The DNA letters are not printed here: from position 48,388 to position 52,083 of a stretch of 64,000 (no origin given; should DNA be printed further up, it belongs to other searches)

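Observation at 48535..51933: Single-polypeptide GH18-like + CE4 deacetylase + processive GT2 synthase (chitin/PNAG-type) with membrane anchors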

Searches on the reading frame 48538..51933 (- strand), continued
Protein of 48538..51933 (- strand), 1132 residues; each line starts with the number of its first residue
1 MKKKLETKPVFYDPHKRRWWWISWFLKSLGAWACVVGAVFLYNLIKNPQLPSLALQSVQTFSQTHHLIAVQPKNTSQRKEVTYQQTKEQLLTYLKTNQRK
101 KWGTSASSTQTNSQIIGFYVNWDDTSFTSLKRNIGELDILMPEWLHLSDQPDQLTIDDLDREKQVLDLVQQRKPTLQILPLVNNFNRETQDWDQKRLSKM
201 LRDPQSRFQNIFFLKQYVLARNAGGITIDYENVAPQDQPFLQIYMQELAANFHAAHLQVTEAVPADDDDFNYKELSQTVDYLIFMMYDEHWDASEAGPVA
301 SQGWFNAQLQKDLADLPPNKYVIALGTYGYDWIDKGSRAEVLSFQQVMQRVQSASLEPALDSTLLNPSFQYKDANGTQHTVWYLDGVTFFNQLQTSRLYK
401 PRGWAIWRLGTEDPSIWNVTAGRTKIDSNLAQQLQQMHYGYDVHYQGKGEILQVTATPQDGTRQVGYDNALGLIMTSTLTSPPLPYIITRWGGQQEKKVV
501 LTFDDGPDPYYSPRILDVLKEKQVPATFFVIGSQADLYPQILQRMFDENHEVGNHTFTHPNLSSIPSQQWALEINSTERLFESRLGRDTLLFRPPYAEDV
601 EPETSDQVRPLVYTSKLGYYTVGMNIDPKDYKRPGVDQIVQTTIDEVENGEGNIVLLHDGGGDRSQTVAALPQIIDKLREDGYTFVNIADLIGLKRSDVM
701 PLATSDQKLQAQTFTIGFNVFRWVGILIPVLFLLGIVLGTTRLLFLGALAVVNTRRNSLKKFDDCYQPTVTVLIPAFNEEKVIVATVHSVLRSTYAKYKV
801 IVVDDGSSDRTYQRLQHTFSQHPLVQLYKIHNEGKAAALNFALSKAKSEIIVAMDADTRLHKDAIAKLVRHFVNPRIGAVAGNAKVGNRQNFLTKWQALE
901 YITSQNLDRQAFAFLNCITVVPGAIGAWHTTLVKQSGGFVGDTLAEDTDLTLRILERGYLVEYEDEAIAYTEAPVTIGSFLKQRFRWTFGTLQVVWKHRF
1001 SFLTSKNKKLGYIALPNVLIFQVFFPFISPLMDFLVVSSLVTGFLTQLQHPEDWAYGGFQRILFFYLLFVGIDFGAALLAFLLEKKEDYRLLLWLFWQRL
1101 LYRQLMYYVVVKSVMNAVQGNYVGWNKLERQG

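Call 43: predict_structure(alignment_id=A1)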
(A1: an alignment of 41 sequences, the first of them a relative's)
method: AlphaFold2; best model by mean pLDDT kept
length: 1132 residues; sequences in the alignment: 41
mean_pLDDT: 82.5   pTM: 0.54
mean pLDDT of the five models: 82.5, 79.6, 78.9, 78.0, 77.3
residues with pLDDT >= 90: 405; 70-90: 558; 50-70: 103; < 50: 66
segments of 3 or more residues with pLDDT < 50: 1-5, 48-80, 96-111, 597-599, 1052-1054
pLDDT, mean of each block of 10 residues (from residue 1): 56 88 89 79 56 34 26 34 56 46 29 84 82 92 89 81 90 93 85 90 94 94 94 90 96 95 86 91 86 84 91 87 88 80 86 86 91 88 91 91 90 85 88 88 66 85 92 92 84 83 89 97 95 80 94 76 68 77 88 67 70 85 84 91 91 89 90 96 93 91 82 68 67 83 89 85 86 92 92 94 92 94 94 87 94 91 92 90 82 85 83 79 77 90 87 88 88 80 86 87 75 84 80 73 61 55 80 89 86 85 85 88 67 37
secondary structure, 60 per line:
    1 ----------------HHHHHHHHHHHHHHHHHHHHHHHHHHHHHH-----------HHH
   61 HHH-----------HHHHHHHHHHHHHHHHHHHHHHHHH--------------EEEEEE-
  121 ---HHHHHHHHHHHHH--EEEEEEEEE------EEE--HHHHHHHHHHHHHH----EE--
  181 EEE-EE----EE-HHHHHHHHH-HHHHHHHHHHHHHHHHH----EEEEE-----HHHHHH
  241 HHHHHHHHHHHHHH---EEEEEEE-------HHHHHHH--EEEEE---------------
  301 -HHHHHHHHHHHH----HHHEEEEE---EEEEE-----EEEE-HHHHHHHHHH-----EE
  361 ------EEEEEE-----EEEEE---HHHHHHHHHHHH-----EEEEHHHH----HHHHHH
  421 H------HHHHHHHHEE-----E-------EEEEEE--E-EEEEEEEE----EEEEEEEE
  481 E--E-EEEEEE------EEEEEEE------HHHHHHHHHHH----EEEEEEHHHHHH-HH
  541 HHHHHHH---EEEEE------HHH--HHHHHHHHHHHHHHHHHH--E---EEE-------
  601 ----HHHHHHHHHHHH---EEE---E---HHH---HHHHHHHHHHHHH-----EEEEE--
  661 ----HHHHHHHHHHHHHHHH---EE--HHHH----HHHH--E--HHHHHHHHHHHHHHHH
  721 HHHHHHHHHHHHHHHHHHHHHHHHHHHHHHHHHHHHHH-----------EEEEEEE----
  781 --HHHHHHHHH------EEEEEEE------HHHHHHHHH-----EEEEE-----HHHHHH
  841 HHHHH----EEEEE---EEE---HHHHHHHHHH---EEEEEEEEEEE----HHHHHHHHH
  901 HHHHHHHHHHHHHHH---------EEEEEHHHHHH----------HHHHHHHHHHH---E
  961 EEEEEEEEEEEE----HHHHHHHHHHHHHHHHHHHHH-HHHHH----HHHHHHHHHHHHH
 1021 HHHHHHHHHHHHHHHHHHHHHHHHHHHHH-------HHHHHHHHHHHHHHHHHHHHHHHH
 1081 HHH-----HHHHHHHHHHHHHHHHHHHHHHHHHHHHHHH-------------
elements in order (helices of 4 or more, strands of 3 or more residues): H17-46 H58-63 H75-99 E114-119 H124-136 E139-147 E154-156 H159-172 E181-183 H194-202 H204-220 E225-229 H235-254 E258-264 H272-278 E281-285 H302-313 E321-325 E329-333 E339-342 H344-353 E367-372 E378-382 H386-397 E403-406 H407-410 H415-421 H428-435 E451-456 E461-468 E473-481 E486-491 E498-504 H511-521 E526-531 H532-537 H539-547 E551-555 H567-584 E591-593 H605-616 E620-622 H636-648 E654-658 H665-680 H688-691 H696-699 H705-758 E770-776 H783-791 E798-804 H811-819 E825-829 H835-845 E850-854 E858-860 H864-873 E877-887 H892-915 E925-929 H930-935 H946-956 E960-972 H977-997 H999-1003 H1008-1049 H1057-1083 H1089-1119

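Call 46: fold_search(model_id=the predicted structure, library=pdb)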
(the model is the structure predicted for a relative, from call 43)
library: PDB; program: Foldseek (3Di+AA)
matches with E <= 10: 1762; with E <= 0.001: 514
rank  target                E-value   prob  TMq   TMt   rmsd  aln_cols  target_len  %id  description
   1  5jh8                  3.5e-20  1.00  0.26  0.88   2.4       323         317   21  Crystal structure of chitinase from Chromobacterium violaceum ATCC 12472 (released 2016-05-25)
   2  4s3j_C                9.4e-19  1.00  0.26  0.65   4.1       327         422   18  Crystal structure of the Bacillus cereus spore cortex-lytic enzyme SleL (released 2015-08-19)
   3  4s3k                  1.2e-18  1.00  0.25  0.63   3.7       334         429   18  Crystal structure of the Bacillus megaterium QM B1551 spore cortex-lytic enzyme SleL (released 2015-08-19)
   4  4s3j_B                2.9e-18  1.00  0.25  0.63   4.2       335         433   18  Crystal structure of the Bacillus cereus spore cortex-lytic enzyme SleL (released 2015-08-19)
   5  4s3j_A                3.9e-18  1.00  0.25  0.63   4.3       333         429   18  Crystal structure of the Bacillus cereus spore cortex-lytic enzyme SleL (released 2015-08-19)
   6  3cz8_A                2.5e-17  1.00  0.21  0.77   2.5       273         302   25  Crystal structure of putative sporulation-specific glycosylase ydhD from Bacillus subtilis (released 2008-05-27)
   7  4wiw_D                7.7e-17  1.00  0.24  0.72   3.8       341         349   20  Crystal structure of C-terminal domain of putative chitinase from Desulfitobacterium hafniense DCB-2 (released 2014-10-08)
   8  8smn_A                8.1e-17  1.00  0.23  0.47  13.2       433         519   17  Xenopus laevis hyaluronan synthase 1, nascent HA polymer bound state (released 2024-05-01)
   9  8smm_A                9.9e-17  1.00  0.22  0.47  18.1       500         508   17  Xenopus laevis hyaluronan synthase 1 (released 2024-05-01)
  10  7sp8_A                1.1e-16  1.00  0.25  0.54  14.1       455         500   19  Chlorella virus Hyaluronan Synthase bound to UDP-GlcNAc (released 2022-04-06)
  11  7sp9_A                1.1e-16  1.00  0.25  0.53  13.9       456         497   20  Chlorella virus Hyaluronan Synthase in the GlcNAc-primed channel-closed state (released 2022-04-06)
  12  9yq5_A                1.5e-16  1.00  0.25  0.53  13.9       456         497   19  Chlorella virus hyaluronan synthase bound to an inserted UDP-GlcA (released 2025-12-10)
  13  3cz8_B                1.6e-16  1.00  0.21  0.77   2.5       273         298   25  Crystal structure of putative sporulation-specific glycosylase ydhD from Bacillus subtilis (released 2008-05-27)
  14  4wiw_A                2.0e-16  1.00  0.24  0.73   3.4       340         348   21  Crystal structure of C-terminal domain of putative chitinase from Desulfitobacterium hafniense DCB-2 (released 2014-10-08)
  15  7sp7_A                3.0e-16  1.00  0.25  0.53  13.8       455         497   20  Chlorella virus hyaluronan synthase inhibited by UDP (released 2022-04-06)
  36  5o6y_A                5.9e-14  1.00  0.17  0.84   2.3       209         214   32  Crystal structure of the Bc1960 peptidoglycan N-acetylglucosamine deacetylase in complex with 4-naphthalen-1-yl-~{N}-o (released 2018-06-20)
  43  7fbw                  1.5e-13  1.00  0.16  0.90   2.0       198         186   36  Acetylxylan esterase from Caldanaerobacter subterraneus subsp. tengcongensis (released 2021-10-27)
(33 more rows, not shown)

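Call 54: search_dna_similar(query=window:48538-51933:-, collection=plasmids, mode=protein, max_rows=25, max_evalue=1e-20)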
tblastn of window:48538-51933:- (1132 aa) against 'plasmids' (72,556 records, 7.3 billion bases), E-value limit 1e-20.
Records with a match: 629; places in all: 658; records where one place covers at least 80% of the query: 32.
Best place of each record, by identity: <60% 629.
By first word of the organism name: Ralstonia 129; Rhizobium 123; Sinorhizobium 76; Bacillus 38; Escherichia 29; Streptomyces 18; Enterococcus 13; Lactiplantibacillus 12; Mesorhizobium 11; Priestia 10; and 69 more.
By predicted mobility (MOB-suite, as given by PLSDB): conjugative 240; non-mobilizable 220; mobilizable 169.
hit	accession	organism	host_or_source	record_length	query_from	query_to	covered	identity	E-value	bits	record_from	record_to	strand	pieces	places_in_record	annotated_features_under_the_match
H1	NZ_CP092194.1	Deinococcus sp. KNUC1210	Setaria viridis,cell ...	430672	10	1132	99%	43.7%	0e+0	888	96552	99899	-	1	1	glycosyltransferase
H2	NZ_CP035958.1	Bacillus mycoides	cell culture,soil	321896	1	1132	100%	40.8%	0e+0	847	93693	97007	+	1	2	glycosyltransferase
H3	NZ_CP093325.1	Bacillus sp. N5-665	whole organism,peat soil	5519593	2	1132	100%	40.7%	0e+0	835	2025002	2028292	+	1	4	none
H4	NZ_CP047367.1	Bacillus nitratireducens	Solanum lycopersicum L.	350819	1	1132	100%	40.5%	0e+0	838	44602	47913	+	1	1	glycosyltransferase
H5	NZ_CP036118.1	Bacillus mycoides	cell culture,soil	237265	1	1132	100%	40.4%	0e+0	835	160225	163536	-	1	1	glycosyltransferase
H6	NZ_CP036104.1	Bacillus mycoides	cell culture,soil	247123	1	1132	100%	40.3%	0e+0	836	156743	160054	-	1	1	glycosyltransferase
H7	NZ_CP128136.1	Bacillus mycoides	bacterial isolate,field soil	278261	1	1132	100%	40.3%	0e+0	835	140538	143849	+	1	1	glycosyltransferase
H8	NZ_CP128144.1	Bacillus mycoides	bacterial isolate,field soil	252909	1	1132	100%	40.3%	0e+0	835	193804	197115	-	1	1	glycosyltransferase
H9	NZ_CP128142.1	Bacillus mycoides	bacterial isolate,field soil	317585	1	1132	100%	40.2%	0e+0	834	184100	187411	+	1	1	glycosyltransferase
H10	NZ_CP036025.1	Bacillus mycoides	cell culture,soil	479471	1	1132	100%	40.2%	0e+0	826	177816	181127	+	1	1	glycosyltransferase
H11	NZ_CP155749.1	Sphingomonas parapaucimobilis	Chinese cabbage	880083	7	1132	99%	38.3%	0e+0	754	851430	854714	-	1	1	glycosyltransferase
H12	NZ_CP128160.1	Bacillus sp. DX3.1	bacterial isolate,field soil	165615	114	1132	86%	44.0%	0e+0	837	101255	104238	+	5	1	none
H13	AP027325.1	Sphingobium sp. TomTYG46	-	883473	8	1132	99%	38.1%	0e+0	720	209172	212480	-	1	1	glycosyl transferase family 2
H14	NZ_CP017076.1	Novosphingobium resinovorum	single cell,soil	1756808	7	1132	99%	37.9%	0e+0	720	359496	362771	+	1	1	none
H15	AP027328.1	Sphingobium sp. TomTYG64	-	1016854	3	1132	100%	37.5%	0e+0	709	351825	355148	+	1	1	glycosyl transferase family 2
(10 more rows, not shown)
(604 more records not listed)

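Call 55: get_annotated_region(hit=H2, flank=7000)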
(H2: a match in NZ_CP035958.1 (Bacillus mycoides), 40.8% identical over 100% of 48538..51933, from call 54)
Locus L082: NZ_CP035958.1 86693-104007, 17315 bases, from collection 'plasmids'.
description: Bacillus mycoides strain BPN03/1 plasmid p322
organism: Bacillus mycoides (NCBI taxid 1405)
taxonomy: Bacteria; Bacillota; Bacilli; Bacillales; Bacillaceae; Bacillus; Bacillus mycoides
host: -; source: cell culture,soil; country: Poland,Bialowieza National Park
typing (MOB-suite, as given by PLSDB): mobilizable; relaxase MOBP
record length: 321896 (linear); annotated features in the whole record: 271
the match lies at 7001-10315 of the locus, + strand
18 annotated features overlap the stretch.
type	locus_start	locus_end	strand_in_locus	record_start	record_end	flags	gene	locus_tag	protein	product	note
CDS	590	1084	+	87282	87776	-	-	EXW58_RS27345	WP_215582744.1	hypothetical protein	-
CDS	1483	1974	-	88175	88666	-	pssA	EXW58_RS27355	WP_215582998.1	CDP-diacylglycerol--serine O-phosphatidyltransferase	GO:0008654 - phospholipid biosynthetic process [Evidence IEA]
CDS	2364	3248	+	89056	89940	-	-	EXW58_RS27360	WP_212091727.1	Rpn family recombination-promoting nuclease/putative transposase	-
CDS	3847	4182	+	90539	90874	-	-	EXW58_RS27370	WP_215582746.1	DUF4064 domain-containing protein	-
CDS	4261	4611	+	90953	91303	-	-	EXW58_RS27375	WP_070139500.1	DUF4064 domain-containing protein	-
CDS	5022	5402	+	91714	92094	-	-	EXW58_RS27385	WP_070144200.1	hypothetical protein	-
CDS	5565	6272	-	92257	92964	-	-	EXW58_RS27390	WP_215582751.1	IS6 family transposase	-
CDS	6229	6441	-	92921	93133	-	-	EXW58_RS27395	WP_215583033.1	hypothetical protein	-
CDS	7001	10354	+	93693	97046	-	-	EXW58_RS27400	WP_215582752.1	glycosyltransferase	-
CDS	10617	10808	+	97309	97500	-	-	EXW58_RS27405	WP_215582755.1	hypothetical protein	-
CDS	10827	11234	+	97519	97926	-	-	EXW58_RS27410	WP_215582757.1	hypothetical protein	-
CDS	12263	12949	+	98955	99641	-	-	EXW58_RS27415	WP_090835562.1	IS6 family transposase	-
CDS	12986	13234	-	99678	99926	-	-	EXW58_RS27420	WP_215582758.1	hypothetical protein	-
CDS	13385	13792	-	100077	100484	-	-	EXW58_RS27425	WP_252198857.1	DUF559 domain-containing protein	-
CDS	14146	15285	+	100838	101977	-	-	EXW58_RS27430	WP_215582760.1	DUF3994 domain-containing protein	-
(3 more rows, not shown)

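Call 56: get_annotated_region(hit=H1, flank=7000)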
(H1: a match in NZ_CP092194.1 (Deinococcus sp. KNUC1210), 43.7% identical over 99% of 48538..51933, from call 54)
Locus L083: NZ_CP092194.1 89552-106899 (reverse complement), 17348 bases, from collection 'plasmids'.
description: Deinococcus sp. KNUC1210 plasmid unnamed7, complete sequence
organism: Deinococcus sp. KNUC1210 (NCBI taxid 2917691)
taxonomy: Bacteria; Deinococcota; Deinococci; Deinococcales; Deinococcaceae; Deinococcus; Deinococcus sp. KNUC1210
host: -; source: Setaria viridis,cell culture,rhizospheric soil; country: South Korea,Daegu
typing (MOB-suite, as given by PLSDB): non-mobilizable
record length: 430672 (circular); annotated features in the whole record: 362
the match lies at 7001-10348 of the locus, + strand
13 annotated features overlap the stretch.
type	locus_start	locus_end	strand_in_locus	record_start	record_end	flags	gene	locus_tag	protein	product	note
CDS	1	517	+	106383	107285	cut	-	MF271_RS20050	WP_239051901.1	prepilin-type N-terminal cleavage/methylation domain-containing protein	-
CDS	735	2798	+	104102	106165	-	-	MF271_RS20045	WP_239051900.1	hypothetical protein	-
CDS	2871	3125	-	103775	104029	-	-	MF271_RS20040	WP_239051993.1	recombinase family protein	GO:0006310 - DNA recombination [Evidence IEA]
CDS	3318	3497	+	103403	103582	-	-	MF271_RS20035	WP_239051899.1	hypothetical protein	-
CDS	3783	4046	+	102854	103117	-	-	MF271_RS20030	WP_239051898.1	hypothetical protein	-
CDS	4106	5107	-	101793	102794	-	-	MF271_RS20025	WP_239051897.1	IS630 family transposase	-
CDS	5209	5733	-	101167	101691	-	-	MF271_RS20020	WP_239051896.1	DinB family protein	-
CDS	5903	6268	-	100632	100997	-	-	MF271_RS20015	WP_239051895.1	hypothetical protein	-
CDS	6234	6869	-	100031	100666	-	-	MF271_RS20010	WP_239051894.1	adenylyltransferase/cytidyltransferase family protein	-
CDS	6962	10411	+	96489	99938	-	-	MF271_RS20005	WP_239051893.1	glycosyltransferase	-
CDS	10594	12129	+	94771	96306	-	-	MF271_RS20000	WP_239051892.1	sensor domain-containing diguanylate cyclase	-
CDS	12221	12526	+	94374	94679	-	-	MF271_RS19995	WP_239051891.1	hypothetical protein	-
CDS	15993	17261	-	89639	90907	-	-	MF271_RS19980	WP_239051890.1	SDR family NAD(P)-dependent oxidoreductase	-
